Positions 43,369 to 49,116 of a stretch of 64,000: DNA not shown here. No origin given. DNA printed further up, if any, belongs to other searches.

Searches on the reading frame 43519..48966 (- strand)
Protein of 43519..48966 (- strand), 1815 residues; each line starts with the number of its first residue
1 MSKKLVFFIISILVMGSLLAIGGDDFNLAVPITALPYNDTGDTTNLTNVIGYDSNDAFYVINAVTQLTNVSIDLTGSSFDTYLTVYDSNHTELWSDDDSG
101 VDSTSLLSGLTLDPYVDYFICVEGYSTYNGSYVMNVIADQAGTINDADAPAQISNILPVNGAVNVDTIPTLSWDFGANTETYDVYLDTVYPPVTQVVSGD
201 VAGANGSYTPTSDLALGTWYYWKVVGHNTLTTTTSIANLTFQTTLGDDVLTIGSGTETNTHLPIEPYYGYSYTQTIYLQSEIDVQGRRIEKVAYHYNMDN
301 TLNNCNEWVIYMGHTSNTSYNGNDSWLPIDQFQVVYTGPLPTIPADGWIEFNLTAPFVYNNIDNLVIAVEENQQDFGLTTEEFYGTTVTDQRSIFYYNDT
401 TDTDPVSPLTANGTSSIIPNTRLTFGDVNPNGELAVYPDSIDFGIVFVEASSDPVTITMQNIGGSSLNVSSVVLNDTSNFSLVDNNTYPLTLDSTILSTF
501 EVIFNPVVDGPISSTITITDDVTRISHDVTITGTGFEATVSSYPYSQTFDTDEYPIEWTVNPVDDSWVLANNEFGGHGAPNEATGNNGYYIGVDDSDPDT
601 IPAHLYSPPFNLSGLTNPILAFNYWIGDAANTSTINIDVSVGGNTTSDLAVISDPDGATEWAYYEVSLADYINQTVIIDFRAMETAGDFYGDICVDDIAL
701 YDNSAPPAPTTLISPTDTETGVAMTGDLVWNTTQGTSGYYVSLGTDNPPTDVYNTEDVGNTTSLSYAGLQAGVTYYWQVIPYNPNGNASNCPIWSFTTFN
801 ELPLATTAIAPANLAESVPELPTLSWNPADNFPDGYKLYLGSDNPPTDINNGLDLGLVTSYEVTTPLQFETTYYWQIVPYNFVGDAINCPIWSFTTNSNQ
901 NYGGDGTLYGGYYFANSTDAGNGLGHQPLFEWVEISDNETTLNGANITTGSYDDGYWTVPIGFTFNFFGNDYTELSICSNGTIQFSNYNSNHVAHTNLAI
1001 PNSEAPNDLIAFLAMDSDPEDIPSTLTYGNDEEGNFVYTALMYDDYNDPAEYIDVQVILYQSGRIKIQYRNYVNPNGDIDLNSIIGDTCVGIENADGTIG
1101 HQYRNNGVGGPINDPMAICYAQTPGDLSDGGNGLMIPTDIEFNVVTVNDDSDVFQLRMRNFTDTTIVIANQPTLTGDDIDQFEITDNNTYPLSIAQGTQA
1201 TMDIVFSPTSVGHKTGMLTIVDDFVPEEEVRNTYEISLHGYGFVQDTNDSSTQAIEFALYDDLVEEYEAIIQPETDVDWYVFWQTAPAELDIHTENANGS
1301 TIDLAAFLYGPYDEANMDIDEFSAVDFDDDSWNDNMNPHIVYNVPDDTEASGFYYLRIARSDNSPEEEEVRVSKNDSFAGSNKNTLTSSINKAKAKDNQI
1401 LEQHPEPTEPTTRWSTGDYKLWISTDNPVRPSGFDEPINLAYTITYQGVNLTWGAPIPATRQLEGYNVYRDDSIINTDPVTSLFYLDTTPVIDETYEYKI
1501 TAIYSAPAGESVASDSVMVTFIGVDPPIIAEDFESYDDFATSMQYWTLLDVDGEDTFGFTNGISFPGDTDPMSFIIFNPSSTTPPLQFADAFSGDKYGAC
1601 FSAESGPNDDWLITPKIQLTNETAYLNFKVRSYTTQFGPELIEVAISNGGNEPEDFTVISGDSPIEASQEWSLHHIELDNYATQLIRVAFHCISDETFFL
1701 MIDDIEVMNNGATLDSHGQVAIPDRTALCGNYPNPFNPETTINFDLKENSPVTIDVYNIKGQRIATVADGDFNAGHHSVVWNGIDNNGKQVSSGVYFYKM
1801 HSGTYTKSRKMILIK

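Call 67: search_protein_families(library=pfam, proteins=[window:43519-48966:-], max_evalue=0.0001)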
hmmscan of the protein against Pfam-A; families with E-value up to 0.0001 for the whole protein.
window:43519-48966:- (1815 aa): 4 families
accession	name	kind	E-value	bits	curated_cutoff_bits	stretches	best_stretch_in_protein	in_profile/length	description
PF13860.13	FlgD_ig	-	2.5e-10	40.6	27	1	1740-1802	10-75/79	FlgD Ig-like domain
PF22073.2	Cep192_D4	-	2.2e-09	37.9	35.5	0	1153-1242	23-111/112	Cep192 domain 4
PF15780.11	ASH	-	4.6e-08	33.6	27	0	1138-1224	12-92/98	Abnormal spindle-like microcephaly-assoc'd, ASPM-SPD-2-Hydin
PF18962.6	Por_Secre_tail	-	5e-08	33.6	27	1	1732-1812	2-74/75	Secretion system C-terminal sorting domain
